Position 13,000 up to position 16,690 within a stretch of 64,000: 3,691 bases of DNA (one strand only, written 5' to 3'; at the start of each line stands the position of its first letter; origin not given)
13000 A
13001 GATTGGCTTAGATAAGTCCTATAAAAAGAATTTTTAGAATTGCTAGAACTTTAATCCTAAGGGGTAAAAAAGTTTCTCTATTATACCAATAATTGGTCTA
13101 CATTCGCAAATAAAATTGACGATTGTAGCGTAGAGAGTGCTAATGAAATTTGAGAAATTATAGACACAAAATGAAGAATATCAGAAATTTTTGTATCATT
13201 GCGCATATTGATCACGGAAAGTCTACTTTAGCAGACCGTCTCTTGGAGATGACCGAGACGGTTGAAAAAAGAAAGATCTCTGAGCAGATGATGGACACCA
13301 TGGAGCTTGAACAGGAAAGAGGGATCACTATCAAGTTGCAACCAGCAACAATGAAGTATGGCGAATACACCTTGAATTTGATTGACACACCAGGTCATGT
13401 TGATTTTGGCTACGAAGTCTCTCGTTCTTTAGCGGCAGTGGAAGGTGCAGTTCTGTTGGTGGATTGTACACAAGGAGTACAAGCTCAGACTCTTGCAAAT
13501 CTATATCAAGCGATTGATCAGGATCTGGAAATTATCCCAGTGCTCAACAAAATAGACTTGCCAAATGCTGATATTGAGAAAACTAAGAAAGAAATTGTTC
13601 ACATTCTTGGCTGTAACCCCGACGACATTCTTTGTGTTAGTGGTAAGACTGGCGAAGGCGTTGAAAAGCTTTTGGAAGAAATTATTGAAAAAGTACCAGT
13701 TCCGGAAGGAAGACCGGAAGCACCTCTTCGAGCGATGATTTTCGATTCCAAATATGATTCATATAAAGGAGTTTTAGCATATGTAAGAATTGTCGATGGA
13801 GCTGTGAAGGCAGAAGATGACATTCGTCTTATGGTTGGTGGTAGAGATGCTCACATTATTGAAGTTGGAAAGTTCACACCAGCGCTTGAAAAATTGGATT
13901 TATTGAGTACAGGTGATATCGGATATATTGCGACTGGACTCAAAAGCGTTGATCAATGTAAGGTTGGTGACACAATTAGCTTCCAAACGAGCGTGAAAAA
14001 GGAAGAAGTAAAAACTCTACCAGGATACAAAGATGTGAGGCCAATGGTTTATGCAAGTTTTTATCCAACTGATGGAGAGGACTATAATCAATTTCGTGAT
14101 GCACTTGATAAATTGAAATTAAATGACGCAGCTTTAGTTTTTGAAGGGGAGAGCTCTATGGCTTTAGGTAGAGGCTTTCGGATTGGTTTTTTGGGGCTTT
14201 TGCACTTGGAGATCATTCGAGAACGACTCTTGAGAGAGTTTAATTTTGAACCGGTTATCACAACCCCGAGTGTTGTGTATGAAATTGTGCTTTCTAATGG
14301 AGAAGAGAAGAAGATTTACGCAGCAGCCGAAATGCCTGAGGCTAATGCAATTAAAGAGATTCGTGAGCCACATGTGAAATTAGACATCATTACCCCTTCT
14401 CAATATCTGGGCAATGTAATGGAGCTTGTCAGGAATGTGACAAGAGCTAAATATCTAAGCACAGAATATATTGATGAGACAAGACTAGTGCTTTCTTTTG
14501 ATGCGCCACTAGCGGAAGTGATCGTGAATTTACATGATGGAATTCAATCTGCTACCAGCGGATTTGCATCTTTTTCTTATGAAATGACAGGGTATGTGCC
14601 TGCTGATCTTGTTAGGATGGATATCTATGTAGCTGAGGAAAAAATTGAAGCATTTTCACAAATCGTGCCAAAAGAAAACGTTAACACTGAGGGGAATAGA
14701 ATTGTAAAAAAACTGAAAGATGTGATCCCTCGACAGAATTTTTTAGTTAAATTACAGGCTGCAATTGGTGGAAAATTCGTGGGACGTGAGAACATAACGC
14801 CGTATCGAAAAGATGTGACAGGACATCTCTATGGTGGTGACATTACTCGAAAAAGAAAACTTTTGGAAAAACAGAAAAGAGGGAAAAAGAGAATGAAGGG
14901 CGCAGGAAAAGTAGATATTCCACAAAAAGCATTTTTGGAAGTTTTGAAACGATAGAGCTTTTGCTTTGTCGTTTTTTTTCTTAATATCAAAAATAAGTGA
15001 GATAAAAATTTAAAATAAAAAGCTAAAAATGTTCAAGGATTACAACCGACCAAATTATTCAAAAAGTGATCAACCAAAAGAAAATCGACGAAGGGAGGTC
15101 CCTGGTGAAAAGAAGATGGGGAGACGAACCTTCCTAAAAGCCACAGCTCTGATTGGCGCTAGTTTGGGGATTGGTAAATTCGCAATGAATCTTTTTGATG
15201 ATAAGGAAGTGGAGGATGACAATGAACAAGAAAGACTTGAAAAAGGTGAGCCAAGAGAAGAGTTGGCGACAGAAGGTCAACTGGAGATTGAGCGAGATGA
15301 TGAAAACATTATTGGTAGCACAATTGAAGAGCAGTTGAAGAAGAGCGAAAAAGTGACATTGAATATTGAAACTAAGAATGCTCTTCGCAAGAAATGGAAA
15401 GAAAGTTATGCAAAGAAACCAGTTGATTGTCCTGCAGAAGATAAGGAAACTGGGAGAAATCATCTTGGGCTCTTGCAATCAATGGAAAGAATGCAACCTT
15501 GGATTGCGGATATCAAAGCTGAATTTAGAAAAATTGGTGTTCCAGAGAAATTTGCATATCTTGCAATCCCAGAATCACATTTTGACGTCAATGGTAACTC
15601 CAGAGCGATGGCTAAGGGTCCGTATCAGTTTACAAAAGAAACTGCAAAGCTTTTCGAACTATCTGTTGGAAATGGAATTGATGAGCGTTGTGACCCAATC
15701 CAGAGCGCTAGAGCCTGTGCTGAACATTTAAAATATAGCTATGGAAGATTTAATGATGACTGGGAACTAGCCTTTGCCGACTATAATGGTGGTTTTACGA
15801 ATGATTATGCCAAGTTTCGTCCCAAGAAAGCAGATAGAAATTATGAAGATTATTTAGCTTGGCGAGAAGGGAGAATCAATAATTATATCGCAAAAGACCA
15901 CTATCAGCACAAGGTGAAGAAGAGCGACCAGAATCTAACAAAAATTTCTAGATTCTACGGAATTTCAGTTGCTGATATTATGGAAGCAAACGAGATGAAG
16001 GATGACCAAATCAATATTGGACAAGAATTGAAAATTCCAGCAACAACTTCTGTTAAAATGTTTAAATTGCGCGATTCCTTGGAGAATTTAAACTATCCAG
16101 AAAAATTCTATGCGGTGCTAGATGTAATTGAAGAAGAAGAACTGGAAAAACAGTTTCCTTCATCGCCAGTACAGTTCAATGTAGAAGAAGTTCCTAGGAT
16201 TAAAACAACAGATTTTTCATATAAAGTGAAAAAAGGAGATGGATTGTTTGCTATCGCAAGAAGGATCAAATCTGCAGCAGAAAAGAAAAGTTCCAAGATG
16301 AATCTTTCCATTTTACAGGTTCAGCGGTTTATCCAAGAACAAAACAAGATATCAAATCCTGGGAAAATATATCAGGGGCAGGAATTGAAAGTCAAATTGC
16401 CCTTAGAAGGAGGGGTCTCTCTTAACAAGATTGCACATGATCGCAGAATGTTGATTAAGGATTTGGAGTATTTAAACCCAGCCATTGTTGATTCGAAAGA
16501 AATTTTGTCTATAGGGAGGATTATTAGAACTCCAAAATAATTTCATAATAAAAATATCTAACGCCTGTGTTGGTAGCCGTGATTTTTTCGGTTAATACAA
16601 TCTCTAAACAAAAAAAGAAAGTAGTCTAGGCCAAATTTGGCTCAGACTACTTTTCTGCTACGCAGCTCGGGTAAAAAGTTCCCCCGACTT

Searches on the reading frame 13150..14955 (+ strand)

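Call 73: search_protein_families(library=pfam, proteins=[window:13150-14955:+], max_evalue=0.0001)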
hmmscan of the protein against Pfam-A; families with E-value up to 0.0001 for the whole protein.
window:13150-14955:+ (601 aa): 5 families
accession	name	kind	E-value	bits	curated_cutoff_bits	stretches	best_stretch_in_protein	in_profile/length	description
PF00009.33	GTP_EFTU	-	2.6e-58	197.2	26.5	1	9-183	1-187/188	Elongation factor Tu GTP binding domain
PF06421.17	LepA_C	-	4.3e-41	139.8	29.7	1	495-600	2-107/107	GTP-binding protein LepA C-terminus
PF00679.30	EFG_C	-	9.5e-18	64.5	27.9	1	404-491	2-87/89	Elongation factor G C-terminus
PF03144.31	GTP_EFTU_D2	-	1.3e-08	35.6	30.3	1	207-276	1-72/73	Elongation factor Tu domain 2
PF01926.29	MMR_HSR1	-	1.4e-05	25.6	21.9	1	20-134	8-113/113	50S ribosome-binding GTPase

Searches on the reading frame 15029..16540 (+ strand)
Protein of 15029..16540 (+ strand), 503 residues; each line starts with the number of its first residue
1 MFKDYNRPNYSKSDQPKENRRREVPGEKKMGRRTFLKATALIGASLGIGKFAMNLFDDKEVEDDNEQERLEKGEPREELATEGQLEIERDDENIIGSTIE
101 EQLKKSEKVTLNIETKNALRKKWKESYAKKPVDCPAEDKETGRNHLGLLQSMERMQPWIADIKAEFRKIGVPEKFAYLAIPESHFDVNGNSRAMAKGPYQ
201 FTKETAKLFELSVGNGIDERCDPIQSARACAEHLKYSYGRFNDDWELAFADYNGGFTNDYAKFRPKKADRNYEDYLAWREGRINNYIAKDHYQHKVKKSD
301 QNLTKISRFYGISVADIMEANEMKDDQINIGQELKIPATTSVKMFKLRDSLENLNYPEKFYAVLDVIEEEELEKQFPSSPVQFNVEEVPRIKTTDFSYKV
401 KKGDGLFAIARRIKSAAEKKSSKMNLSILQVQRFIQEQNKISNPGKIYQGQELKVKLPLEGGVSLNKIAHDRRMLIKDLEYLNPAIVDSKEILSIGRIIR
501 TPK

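Call 73: search_protein_families(library=pfam, proteins=[window:15029-16540:+], max_evalue=0.0001)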
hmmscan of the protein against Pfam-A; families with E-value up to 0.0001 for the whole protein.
window:15029-16540:+ (503 aa): 2 families
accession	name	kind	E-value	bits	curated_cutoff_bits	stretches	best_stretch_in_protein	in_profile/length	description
PF01476.26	LysM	-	3.7e-21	75.2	20.9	2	294-337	1-43/43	LysM domain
PF01464.25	SLT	-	3.7e-16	59.2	21.3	1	168-268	10-110/117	Transglycosylase SLT domain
